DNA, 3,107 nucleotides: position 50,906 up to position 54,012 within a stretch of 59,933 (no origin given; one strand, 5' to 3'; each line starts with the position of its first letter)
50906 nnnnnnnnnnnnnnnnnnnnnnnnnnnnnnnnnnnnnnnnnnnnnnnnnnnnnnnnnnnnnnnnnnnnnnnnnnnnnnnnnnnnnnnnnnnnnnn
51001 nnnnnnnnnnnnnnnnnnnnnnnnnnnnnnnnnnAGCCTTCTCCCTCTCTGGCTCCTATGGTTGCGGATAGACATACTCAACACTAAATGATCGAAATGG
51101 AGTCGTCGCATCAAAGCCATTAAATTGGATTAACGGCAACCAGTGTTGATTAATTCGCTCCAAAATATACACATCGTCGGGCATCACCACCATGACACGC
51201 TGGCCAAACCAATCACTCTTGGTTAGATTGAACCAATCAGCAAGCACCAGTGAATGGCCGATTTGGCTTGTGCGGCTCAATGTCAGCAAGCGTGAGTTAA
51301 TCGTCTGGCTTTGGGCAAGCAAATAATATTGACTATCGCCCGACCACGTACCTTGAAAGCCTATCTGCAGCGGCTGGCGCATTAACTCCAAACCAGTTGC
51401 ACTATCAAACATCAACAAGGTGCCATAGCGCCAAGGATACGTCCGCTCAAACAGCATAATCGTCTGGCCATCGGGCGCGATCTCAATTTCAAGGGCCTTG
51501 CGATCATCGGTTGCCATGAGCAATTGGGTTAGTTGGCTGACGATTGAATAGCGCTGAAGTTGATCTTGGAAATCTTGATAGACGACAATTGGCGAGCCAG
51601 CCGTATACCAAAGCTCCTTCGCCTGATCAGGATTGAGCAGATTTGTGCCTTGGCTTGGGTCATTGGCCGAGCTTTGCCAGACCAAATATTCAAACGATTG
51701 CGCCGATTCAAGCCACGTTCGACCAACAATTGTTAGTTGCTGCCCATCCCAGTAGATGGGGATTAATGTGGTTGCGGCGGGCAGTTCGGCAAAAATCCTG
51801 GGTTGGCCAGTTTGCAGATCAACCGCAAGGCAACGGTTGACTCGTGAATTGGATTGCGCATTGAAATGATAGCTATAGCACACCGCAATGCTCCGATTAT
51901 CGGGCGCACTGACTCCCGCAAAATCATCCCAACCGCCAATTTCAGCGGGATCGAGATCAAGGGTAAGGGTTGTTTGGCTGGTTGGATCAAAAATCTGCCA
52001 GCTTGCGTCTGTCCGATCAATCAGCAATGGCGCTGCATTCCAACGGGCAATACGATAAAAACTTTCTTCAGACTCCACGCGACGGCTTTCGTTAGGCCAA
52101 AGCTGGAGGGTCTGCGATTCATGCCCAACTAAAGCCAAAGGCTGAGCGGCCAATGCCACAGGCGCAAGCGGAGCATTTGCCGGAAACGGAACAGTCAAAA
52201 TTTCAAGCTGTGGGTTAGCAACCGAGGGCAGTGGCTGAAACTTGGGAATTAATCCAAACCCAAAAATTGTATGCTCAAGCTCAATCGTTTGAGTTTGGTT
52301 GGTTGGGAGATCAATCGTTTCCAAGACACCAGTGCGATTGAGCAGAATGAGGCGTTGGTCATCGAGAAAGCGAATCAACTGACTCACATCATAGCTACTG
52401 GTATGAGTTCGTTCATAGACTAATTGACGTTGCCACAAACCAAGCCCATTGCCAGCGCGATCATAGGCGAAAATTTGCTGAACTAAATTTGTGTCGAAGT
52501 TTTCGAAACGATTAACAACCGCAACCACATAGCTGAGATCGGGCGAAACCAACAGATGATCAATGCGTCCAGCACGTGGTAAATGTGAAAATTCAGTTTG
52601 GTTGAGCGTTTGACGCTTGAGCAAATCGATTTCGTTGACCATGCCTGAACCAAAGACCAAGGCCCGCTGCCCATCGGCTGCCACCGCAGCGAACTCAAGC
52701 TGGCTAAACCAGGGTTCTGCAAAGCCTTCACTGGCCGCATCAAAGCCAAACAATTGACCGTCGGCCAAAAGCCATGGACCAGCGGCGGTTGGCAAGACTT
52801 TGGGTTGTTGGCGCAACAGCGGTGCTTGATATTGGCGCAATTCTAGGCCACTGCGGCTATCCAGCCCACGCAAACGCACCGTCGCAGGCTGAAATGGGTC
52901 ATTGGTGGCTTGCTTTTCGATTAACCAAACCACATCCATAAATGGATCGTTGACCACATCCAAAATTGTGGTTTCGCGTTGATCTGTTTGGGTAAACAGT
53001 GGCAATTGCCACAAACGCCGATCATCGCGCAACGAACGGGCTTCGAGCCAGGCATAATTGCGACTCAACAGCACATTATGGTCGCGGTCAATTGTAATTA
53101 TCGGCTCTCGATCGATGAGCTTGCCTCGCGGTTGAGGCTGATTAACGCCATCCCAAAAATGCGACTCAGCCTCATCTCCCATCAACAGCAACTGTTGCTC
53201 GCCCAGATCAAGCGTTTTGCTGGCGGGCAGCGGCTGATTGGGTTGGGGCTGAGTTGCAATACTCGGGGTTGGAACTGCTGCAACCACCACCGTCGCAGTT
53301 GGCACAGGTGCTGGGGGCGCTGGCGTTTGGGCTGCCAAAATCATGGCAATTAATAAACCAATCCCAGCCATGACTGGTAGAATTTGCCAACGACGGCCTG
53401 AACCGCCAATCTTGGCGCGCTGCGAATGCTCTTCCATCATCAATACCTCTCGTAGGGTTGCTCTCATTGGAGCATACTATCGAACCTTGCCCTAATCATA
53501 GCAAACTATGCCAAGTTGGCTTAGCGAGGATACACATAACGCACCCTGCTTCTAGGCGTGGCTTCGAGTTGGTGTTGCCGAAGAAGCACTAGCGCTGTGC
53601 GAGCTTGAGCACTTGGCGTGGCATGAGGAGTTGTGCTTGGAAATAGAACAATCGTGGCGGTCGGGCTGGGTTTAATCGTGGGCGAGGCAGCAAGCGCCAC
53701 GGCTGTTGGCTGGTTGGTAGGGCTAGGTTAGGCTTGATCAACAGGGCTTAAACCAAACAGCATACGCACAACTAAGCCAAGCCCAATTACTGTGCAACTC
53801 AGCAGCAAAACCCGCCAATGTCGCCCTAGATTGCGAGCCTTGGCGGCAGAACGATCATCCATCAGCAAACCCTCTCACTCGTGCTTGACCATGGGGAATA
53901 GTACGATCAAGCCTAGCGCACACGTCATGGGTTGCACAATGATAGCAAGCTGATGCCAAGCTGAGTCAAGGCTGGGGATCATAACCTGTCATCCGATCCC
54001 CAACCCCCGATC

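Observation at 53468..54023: Minigene-like relic of a fifth paralog: anchor, linker and C-terminus retained, whole ectodomain deleted, plus an in-frame stop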

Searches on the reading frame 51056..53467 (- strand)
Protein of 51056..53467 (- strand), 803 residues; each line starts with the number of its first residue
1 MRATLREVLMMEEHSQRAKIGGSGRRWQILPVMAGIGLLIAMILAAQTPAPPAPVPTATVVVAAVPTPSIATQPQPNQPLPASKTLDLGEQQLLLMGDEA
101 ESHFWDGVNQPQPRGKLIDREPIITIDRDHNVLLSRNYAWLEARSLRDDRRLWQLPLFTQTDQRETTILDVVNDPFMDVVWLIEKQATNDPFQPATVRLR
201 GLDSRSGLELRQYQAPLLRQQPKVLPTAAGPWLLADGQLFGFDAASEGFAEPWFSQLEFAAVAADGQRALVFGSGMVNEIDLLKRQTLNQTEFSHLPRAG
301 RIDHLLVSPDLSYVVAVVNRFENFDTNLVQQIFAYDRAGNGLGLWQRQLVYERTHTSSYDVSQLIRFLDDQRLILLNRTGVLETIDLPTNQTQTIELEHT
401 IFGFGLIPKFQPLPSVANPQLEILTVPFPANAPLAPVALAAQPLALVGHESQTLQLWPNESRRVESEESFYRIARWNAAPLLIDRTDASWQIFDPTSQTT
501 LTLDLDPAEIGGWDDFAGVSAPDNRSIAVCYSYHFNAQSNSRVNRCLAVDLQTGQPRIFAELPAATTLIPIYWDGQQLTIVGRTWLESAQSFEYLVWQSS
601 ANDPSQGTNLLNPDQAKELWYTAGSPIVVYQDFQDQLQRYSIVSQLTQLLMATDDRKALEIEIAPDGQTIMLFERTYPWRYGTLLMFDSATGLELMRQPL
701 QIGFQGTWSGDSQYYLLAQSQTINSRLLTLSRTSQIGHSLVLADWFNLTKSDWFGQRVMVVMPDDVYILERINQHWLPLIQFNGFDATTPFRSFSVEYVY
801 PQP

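Call 12: search_protein_families(library=pfam, proteins=[window:51056-53440:-], max_evalue=1)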
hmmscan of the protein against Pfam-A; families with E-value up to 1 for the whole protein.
window:51056-53440:- (794 aa): 0 families

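Call 15: find_encoding_contigs(protein=window:51056-53467:-, flank=10000, max_places=6)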
Protein window:51056-53467:- (803 aa): no gene with exactly this product is on record in the collection.

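Call 18: find_related_loci(query=window:51056-53440:-, collection=genome_contigs, flank=10000)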
Query window:51056-53440:- (794 aa) in genome_contigs; peptide patterns used: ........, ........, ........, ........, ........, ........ (x = any residue, [..] = any of these).
86 stretches matched a pattern; 2 encode a relative of the query (tblastn E <= 1e-3); 2 distinct loci.
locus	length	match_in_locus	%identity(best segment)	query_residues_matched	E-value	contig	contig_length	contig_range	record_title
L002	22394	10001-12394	73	1-794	0e+0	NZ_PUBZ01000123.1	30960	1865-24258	Herpetosiphon llansteffanensis strain CA052B NODE_58_length_30960_cov_33_762_ID_4256, whole genome shotgun sequence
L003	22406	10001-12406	70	1-794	0e+0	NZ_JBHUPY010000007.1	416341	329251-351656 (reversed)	Herpetosiphon sp. NSE202 contig7, whole genome shotgun sequence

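Call 29: find_homologous_proteins(query=L002:7255-9921:+, max_evalue=0.00001)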
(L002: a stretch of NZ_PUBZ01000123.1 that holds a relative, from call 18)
Query L002:7255-9921:+ (888 aa): 2 proteins with E <= 0.00001 among 8000 candidates.
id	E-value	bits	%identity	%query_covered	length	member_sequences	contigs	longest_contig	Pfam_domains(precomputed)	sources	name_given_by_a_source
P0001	0.0e+0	1849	92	100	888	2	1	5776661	-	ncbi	ncbi:hypothetical protein ACP8Y2_01655 [Herpetosiphon llansteffanensis]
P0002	9.5e-230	783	73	56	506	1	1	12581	-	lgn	-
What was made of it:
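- A second H. llansteffanensis strain also has it (P0001, call 29).
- Tried and rejected: It returned only two clusters, probably because low-complexity linker words flooded the candidate list (call 29).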

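Call 30: find_encoding_contigs(protein=P0002, flank=10000, max_places=6)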
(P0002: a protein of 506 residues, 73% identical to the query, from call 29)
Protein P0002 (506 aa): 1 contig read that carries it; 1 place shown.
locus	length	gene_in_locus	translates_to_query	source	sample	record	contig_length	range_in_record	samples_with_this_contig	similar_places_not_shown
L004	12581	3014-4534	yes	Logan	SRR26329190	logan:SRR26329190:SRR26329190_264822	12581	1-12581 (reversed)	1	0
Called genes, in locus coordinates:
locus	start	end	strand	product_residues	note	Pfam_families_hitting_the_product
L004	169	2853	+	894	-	-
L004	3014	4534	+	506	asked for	-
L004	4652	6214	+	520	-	-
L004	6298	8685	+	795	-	-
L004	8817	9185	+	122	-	-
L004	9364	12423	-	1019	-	PF07504:FTP, PF01447:Peptidase_M4, PF02868:Peptidase_M4_C, PF05345:He_PIG (faint)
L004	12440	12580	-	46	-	?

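Call 40: search_protein_families(library=pfam, proteins=[P0001], max_evalue=0.01)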
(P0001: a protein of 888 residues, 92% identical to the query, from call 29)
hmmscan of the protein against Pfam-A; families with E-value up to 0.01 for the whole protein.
P0001 (888 aa): 0 families

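Call 71: search_protein_representatives(protein=P0001)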
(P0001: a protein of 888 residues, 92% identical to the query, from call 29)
Query: 888 residues. Proteins with E-value up to 0.001 (for the whole library): 25; up to 1e-10: 9; up to 1e-30: 6. The best 25 are listed.
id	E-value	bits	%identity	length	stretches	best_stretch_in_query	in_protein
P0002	1.8e-236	804.0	75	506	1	1-500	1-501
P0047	3.3e-148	512.0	65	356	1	529-888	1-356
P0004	1.4e-133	463.6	37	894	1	15-888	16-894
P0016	2.6e-102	360.1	37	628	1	252-888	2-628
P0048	3.0e-99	350.0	35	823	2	163-888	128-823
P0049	8.8e-41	156.6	32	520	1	488-888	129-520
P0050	1.5e-13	66.5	25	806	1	177-809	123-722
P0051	2.5e-13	65.8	26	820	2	487-773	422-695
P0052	1.4e-12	63.3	29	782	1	508-778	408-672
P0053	7.9e-08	47.6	28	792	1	512-673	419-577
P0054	1.0e-07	47.2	28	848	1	474-801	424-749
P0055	1.5e-07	46.7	29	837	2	420-700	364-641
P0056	1.5e-06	43.3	26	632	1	511-805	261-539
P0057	2.7e-06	42.5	33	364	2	745-836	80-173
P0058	5.7e-06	41.4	29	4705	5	738-815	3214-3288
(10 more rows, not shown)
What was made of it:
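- Closest known: Tandem double beta-propeller proteins. Different: The family is restricted to a few Herpetosiphon-type genomes, with 25 representatives at E<=1e-3 among 1.84 billion (call 71).
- Tried and rejected: I supplemented it with an exhaustive HMMER search (call 71).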

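Call 72: find_encoding_contigs(protein=P0047, flank=10000, max_places=4)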
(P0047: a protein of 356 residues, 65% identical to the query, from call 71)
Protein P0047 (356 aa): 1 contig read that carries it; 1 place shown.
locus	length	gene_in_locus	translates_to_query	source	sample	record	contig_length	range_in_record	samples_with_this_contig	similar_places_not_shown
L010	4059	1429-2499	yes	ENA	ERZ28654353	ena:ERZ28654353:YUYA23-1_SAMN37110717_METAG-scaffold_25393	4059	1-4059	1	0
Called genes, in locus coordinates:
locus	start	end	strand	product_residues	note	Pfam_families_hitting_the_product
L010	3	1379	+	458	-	?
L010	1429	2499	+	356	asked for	PF26550:Tricorn_2nd (weak)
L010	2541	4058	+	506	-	?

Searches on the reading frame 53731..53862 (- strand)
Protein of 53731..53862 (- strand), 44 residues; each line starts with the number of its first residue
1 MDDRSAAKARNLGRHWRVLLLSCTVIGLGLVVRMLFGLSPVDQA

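Call 31: find_encoding_contigs(protein=window:53731-53862:-, flank=10000, max_places=10)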
Protein seq(44 aa) (44 aa): 1 contig read that carries it; 1 place shown.
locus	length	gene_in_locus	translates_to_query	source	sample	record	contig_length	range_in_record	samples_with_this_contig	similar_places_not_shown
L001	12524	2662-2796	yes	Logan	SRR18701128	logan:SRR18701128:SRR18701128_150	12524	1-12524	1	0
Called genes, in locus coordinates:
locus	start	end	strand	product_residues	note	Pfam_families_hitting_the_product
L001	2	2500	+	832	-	?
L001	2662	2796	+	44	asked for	-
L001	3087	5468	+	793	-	-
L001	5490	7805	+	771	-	-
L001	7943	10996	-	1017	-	PF07504:FTP, PF01447:Peptidase_M4, PF02868:Peptidase_M4_C, PF05345:He_PIG (faint)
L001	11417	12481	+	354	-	PF03444:WHD_HrcA (weak), PF08279:HTH_11 (weak), PF12840:HTH_20 (weak), PF08220:HTH_DeoR (faint), PF01628:HrcA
